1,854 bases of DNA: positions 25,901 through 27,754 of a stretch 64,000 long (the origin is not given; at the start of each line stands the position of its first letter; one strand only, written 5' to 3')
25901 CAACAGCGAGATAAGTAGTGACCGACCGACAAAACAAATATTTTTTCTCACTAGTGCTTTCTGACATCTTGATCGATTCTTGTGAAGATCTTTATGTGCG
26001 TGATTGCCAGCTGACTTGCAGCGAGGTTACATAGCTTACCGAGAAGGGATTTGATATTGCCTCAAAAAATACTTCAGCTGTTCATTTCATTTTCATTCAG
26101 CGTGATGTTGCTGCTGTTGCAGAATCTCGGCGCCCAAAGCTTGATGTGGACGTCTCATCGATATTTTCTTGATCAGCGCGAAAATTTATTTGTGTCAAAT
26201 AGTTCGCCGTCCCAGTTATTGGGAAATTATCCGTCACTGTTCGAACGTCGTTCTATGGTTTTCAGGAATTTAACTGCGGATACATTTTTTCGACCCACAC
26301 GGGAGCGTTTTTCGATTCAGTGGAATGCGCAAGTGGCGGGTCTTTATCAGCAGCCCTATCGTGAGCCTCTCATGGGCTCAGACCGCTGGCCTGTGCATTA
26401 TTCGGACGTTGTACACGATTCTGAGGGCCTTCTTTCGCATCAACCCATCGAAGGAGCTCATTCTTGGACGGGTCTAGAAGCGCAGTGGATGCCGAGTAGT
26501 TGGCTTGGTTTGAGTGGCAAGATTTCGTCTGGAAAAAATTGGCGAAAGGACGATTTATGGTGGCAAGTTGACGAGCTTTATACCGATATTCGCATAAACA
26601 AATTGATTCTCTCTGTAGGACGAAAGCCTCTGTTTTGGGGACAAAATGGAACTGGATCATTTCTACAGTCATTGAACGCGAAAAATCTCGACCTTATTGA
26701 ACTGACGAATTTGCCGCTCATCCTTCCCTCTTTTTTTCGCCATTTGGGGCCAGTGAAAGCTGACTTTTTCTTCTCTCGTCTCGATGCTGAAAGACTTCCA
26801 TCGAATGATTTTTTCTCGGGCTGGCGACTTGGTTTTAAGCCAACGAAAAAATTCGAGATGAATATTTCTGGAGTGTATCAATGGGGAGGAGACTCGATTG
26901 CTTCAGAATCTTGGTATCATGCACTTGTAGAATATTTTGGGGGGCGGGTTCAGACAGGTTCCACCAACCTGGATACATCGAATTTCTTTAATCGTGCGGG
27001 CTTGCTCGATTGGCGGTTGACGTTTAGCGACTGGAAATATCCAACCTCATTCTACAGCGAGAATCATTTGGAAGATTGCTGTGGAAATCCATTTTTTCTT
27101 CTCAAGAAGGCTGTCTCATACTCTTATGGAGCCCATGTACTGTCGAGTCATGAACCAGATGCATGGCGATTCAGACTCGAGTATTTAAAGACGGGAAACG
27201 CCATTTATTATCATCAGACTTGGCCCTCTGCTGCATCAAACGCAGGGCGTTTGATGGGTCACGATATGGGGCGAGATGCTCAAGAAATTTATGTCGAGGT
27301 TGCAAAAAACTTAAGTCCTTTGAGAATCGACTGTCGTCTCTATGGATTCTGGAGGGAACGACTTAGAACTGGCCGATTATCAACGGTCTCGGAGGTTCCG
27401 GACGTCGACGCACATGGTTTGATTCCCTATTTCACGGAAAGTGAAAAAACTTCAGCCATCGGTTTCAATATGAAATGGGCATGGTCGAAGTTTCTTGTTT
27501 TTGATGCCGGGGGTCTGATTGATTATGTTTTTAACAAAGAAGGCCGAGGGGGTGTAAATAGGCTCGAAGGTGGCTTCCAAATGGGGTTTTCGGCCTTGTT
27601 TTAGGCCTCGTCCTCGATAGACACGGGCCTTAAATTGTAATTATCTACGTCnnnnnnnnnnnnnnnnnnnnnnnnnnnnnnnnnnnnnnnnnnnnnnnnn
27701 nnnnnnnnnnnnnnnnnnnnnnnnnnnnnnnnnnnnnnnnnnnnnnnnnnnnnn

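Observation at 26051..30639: Envelope-modification module: OMP barrel + NodB deacetylase fused to MprF-like flippase-type TM domain + GT4 glycosyltransferase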

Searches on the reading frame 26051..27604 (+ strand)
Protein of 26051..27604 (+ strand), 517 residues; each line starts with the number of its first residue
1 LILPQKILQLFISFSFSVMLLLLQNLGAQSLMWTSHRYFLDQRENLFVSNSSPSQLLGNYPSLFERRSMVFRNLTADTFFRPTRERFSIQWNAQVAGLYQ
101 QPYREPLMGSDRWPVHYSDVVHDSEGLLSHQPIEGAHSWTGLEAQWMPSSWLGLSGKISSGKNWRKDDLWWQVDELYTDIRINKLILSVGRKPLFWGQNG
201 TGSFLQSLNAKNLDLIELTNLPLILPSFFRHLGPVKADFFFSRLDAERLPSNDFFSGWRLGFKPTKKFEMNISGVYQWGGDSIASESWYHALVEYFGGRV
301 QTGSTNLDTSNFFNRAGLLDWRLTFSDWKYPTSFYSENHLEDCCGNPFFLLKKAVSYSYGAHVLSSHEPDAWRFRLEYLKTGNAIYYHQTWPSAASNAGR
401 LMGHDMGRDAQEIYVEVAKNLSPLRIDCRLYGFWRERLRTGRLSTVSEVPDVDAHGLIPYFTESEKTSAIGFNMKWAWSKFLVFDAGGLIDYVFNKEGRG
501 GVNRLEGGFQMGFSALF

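Call 3: search_protein_families(library=pfam, proteins=[window:26051-27604:+], max_evalue=0.1)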
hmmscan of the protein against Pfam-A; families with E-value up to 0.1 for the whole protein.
window:26051-27604:+ (517 aa): 1 family
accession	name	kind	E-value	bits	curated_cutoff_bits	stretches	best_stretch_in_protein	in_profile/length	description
PF14052.12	Caps_assemb_Wzi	-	2.3e-38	132.6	30.1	1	167-424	64-326/392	Capsule assembly protein Wzi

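Call 4: search_protein_families(library=ncbifam, proteins=[window:26051-27604:+], max_evalue=0.1)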
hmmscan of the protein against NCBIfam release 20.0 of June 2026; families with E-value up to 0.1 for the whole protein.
window:26051-27604:+ (517 aa): 0 families

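Call 23: find_encoding_contigs(protein=window:26051-27604:+, flank=10000, max_places=5)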
Protein window:26051-27604:+ (517 aa): no gene with exactly this product is on record in the collection.

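Call 28: search_solved_structures(query=window:26051-27604:+, max_evalue=1)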
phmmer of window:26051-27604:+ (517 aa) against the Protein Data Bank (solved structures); distinct sequences matched with E-value up to 1: 0.

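Call 34: find_homologous_proteins(query=window:26051-27604:+)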
Query window:26051-27604:+ (517 aa): 3 proteins with E <= 0.001 among 6311 candidates.
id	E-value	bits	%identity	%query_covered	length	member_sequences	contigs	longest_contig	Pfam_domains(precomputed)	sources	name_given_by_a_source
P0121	9.4e-282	953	88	87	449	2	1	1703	PF14052.13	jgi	jgi:hypothetical protein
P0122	3.0e-77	279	34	88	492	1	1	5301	PF14052.13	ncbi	-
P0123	1.8e-75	273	35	84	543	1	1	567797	PF14052.13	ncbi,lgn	-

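Call 35: find_encoding_contigs(protein=P0123, flank=10000, max_places=2)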
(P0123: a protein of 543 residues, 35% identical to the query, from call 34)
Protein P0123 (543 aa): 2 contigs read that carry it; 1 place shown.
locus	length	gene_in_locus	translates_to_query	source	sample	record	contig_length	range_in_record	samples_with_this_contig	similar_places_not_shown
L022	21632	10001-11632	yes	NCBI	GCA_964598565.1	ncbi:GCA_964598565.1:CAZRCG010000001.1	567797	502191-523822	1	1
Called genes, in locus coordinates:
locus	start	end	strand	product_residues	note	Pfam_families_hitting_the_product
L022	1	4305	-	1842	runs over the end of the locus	-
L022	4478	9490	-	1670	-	PF01435:Peptidase_M48 (faint), PF03109:ABC1 (weak)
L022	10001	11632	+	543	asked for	PF14052:Caps_assemb_Wzi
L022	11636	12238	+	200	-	PF06175:MiaE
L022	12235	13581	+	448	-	-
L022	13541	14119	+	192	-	PF08712:Nfu_N, PF01106:NifU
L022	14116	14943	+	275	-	PF00733:Asn_synthase, PF06508:QueC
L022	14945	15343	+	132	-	PF01242:PTPS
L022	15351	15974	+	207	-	PF13353:Fer4_12 (weak)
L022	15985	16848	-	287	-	PF08241:Methyltransf_11, PF08242:Methyltransf_12, PF13489:Methyltransf_23 (weak), PF13649:Methyltransf_25 (weak), PF13847:Methyltransf_31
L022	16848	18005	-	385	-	PF03486:HI0933_like (faint), PF07992:Pyr_redox_2, PF13434:Lys_Orn_oxgnase (faint), PF13738:Pyr_redox_3, PF00070:Pyr_redox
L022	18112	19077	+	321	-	PF01370:Epimerase, PF04321:RmlD_sub_bind, PF16363:GDP_Man_Dehyd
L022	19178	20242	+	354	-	PF01073:3Beta_HSD, PF01370:Epimerase, PF02719:Polysacc_synt_2, PF04321:RmlD_sub_bind, PF07993:NAD_binding_4, PF16363:GDP_Man_Dehyd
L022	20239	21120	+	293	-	PF00483:NTP_transferase, PF12804:NTP_transf_3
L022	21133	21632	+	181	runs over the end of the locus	PF00908:dTDP_sugar_isom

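Call 36: find_encoding_contigs(protein=P0122, flank=10000, max_places=2)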
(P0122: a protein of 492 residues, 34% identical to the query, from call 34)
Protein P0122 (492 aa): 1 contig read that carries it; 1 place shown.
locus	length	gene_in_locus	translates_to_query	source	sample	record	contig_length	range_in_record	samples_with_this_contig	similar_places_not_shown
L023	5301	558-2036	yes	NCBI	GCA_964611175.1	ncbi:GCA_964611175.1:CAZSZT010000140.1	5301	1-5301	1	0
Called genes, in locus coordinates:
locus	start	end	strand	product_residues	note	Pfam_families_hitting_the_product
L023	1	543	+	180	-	?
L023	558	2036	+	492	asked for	PF14052:Caps_assemb_Wzi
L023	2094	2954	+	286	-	PF00483:NTP_transferase, PF12804:NTP_transf_3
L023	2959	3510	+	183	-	PF00908:dTDP_sugar_isom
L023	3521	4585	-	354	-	PF00106:adh_short (faint), PF01073:3Beta_HSD, PF01370:Epimerase, PF02719:Polysacc_synt_2, PF04321:RmlD_sub_bind, PF07993:NAD_binding_4, PF16363:GDP_Man_Dehyd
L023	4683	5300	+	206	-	?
